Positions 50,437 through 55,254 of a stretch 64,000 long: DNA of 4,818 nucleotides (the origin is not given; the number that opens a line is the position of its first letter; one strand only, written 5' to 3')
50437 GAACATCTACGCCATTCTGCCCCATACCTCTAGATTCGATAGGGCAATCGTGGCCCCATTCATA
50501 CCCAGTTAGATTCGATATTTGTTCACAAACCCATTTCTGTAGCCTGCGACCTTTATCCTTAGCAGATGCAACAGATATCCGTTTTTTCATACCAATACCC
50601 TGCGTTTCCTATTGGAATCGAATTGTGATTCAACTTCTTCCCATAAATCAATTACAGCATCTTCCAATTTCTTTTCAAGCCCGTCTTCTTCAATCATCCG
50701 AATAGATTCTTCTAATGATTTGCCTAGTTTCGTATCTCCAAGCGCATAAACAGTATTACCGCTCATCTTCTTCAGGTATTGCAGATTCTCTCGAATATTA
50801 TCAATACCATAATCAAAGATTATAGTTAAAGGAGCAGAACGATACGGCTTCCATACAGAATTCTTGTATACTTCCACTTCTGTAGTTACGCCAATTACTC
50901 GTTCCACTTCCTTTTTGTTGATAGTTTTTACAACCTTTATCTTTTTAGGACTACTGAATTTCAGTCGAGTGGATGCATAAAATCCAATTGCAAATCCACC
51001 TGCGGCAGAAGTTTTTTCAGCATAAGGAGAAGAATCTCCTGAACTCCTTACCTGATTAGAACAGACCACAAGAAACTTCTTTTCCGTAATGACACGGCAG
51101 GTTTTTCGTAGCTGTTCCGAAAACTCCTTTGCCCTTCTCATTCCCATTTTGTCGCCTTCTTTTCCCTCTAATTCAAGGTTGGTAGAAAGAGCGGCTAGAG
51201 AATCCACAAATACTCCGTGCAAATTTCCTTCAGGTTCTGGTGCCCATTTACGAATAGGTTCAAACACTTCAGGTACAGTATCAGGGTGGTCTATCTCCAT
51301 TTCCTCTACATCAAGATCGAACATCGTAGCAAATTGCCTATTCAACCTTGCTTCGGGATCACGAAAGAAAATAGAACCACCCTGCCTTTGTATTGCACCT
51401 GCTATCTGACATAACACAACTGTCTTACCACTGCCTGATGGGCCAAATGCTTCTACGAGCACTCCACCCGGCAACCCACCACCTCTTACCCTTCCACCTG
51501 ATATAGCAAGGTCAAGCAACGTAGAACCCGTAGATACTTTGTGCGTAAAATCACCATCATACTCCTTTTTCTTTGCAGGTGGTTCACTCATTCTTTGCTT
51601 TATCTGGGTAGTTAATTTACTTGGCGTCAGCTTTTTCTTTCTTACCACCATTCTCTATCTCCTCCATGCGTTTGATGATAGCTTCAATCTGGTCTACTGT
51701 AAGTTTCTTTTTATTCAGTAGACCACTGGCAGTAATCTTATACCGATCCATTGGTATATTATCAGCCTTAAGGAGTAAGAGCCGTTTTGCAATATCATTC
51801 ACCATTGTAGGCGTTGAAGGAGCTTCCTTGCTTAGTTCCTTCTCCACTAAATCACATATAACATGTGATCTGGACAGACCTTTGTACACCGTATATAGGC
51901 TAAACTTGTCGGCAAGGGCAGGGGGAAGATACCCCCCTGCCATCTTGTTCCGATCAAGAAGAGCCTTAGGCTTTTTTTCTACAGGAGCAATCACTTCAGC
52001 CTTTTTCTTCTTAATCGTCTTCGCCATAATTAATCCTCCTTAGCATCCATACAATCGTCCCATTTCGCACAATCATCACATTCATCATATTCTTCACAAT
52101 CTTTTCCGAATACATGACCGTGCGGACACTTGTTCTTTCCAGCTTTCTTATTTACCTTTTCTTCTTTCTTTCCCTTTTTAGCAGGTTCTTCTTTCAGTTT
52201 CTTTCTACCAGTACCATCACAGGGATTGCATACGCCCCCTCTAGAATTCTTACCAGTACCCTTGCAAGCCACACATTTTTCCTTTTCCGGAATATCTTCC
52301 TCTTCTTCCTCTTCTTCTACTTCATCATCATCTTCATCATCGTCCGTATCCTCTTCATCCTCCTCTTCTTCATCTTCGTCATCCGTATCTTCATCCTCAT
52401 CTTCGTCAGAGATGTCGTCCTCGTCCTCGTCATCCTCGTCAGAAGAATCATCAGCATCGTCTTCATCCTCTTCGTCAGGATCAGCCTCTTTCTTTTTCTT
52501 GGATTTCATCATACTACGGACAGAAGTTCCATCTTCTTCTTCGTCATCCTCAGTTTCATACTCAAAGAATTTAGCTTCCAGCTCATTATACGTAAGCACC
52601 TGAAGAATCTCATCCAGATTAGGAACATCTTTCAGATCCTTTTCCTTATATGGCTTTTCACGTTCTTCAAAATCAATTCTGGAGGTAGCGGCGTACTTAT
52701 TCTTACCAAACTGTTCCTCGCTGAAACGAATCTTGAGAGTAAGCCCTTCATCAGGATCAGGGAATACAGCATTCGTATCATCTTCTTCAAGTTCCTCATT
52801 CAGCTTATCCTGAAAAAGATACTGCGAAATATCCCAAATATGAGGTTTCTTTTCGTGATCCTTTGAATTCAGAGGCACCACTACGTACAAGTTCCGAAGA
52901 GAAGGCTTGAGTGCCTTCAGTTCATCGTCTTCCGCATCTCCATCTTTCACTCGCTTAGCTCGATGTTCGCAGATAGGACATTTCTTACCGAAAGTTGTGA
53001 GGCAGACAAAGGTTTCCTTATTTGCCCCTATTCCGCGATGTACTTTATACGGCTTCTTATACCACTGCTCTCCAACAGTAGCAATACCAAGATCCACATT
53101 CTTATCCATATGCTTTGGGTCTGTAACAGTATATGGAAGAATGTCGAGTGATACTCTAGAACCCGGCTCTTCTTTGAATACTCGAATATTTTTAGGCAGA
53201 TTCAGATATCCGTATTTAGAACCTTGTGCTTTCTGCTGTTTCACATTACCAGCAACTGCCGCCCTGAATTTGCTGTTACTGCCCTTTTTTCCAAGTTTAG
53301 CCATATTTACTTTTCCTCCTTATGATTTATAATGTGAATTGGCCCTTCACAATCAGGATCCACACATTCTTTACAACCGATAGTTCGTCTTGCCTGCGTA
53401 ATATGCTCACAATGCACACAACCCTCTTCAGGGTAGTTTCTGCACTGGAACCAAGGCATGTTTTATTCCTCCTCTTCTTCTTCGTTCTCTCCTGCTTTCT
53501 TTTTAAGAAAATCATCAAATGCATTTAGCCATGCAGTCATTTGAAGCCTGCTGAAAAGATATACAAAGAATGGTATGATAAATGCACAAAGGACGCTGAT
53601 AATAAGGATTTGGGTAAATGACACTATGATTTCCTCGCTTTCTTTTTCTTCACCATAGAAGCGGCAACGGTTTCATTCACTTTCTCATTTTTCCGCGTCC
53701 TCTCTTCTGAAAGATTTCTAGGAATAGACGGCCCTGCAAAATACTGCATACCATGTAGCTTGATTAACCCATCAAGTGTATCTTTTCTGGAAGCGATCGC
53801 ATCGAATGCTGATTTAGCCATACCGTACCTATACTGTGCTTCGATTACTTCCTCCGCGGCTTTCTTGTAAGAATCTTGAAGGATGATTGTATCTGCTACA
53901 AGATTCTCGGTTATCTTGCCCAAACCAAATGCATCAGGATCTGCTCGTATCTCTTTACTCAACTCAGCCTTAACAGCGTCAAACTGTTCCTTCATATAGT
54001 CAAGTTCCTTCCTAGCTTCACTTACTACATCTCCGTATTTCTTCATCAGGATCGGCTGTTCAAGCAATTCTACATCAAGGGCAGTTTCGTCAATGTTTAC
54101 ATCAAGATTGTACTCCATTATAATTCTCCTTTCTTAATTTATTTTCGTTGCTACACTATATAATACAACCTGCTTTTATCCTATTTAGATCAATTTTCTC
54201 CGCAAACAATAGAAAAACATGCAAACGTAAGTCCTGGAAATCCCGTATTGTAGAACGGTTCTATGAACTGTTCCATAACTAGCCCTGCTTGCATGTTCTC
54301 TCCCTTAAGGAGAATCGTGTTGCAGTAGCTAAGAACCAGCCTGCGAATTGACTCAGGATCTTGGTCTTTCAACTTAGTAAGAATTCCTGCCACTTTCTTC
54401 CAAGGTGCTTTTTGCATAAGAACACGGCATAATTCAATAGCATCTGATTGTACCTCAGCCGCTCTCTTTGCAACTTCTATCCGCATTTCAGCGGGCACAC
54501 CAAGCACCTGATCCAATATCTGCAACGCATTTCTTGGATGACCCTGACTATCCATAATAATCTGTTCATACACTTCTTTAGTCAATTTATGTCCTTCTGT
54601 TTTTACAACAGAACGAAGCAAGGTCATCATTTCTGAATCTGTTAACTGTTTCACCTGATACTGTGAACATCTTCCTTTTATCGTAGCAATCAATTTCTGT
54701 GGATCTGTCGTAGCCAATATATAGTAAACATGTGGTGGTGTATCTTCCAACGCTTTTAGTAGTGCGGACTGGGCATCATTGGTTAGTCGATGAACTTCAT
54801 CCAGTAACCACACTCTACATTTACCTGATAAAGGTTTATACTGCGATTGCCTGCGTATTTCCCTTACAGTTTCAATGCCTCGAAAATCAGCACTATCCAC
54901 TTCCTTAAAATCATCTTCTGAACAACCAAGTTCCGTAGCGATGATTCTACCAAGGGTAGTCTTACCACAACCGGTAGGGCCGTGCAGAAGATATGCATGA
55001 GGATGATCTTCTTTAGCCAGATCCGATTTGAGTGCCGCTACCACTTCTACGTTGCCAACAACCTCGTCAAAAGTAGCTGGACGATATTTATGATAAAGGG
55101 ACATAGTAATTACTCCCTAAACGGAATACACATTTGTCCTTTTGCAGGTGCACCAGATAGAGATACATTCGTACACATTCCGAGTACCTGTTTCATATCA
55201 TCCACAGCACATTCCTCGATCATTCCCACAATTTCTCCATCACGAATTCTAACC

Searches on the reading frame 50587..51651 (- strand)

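Call 35: search_protein_families(library=phrogs, proteins=[window:50587-51651:-], max_evalue=0.001)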
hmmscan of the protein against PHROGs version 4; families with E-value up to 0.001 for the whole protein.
window:50587-51651:- (354 aa): 4 families
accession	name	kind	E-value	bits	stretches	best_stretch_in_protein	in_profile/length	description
phrog_97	-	other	8.9e-47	161.4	2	11-242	21-271/506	UvsX-like recombinase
phrog_8337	-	DNA, RNA and nucleotide metabolism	1.4e-19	71.6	1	38-252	49-260/273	DNA repair protein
phrog_9666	-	unknown function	8.4e-07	28.6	0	35-79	25-67/779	-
phrog_293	-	moron, auxiliary metabolic gene and host takeover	0.00098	18.2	0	70-112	170-218/1058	ABC transporter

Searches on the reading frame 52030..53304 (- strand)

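Call 35: search_protein_families(library=phrogs, proteins=[window:52030-53304:-], max_evalue=0.001)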
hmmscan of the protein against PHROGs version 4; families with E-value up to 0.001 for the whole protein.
window:52030-53304:- (424 aa): 2 families
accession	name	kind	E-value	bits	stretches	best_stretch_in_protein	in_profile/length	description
phrog_1192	-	DNA, RNA and nucleotide metabolism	3.4e-09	37.6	1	79-329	51-320/326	single strand DNA binding protein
phrog_3931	-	unknown function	0.00094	20.3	1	340-369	28-57/59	-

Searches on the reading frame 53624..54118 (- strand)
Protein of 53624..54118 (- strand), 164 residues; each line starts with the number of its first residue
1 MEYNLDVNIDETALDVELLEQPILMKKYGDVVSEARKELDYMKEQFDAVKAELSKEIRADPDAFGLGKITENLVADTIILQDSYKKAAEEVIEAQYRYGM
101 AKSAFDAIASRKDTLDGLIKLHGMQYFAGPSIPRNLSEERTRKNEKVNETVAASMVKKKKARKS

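Call 35: search_protein_families(library=phrogs, proteins=[window:53624-54118:-], max_evalue=0.001)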
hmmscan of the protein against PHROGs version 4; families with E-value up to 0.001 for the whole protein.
window:53624-54118:- (164 aa): 3 families
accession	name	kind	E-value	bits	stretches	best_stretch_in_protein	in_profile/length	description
phrog_1069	-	unknown function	1.6e-15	58.2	1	6-117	286-396/425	-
phrog_2058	-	unknown function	3.9e-07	31.1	1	6-115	27-135/158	-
phrog_231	-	DNA, RNA and nucleotide metabolism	0.00052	21.3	0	2-57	10-65/142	UvsY-like recombination mediator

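Call 77: search_protein_families(library=pfam, proteins=[window:53624-54118:-], max_evalue=0.01)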
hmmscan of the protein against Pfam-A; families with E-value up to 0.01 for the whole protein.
window:53624-54118:- (164 aa): 1 family
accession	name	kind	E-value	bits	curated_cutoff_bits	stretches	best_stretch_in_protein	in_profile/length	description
PF11056.14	UvsY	-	0.0047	17.8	22.8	1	2-48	1-47/128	Recombination, repair and ssDNA binding protein UvsY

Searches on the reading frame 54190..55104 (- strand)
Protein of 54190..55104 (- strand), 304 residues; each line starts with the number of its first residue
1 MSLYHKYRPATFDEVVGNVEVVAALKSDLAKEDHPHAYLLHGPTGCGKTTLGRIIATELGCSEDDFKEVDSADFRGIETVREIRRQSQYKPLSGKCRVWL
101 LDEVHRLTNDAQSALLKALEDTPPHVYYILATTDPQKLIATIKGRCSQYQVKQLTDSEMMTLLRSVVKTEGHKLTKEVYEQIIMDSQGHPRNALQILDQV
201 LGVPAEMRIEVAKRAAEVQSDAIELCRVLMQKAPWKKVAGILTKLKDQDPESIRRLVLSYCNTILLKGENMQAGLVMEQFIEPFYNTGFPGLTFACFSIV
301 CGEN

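Call 35: search_protein_families(library=phrogs, proteins=[window:54190-55104:-], max_evalue=0.001)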
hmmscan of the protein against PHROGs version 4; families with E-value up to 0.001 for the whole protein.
window:54190-55104:- (304 aa): 9 families
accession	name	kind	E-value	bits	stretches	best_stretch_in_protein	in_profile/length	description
phrog_5846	-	DNA, RNA and nucleotide metabolism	1.1e-69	236.5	1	1-273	4-273/380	clamp loader of DNA polymerase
phrog_168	-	DNA, RNA and nucleotide metabolism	1.9e-32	114.2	1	4-267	12-273/314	clamp loader of DNA polymerase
phrog_11838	-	DNA, RNA and nucleotide metabolism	2.3e-23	84.1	1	4-227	8-233/420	clamp loader of DNA polymerase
phrog_22983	-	unknown function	3.1e-08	34.5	1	76-149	19-94/324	-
phrog_7998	-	unknown function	1.5e-05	25.3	0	33-75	38-82/339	-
phrog_3757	-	unknown function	3.1e-05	24.5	1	11-60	104-151/367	-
phrog_4871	-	other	5e-05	22.9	1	19-81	479-542/764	ATP-dependent protease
phrog_29395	-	unknown function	0.00042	20.4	0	34-57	182-205/531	-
phrog_10401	-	other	0.00074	19.3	0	29-61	454-486/667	ATPase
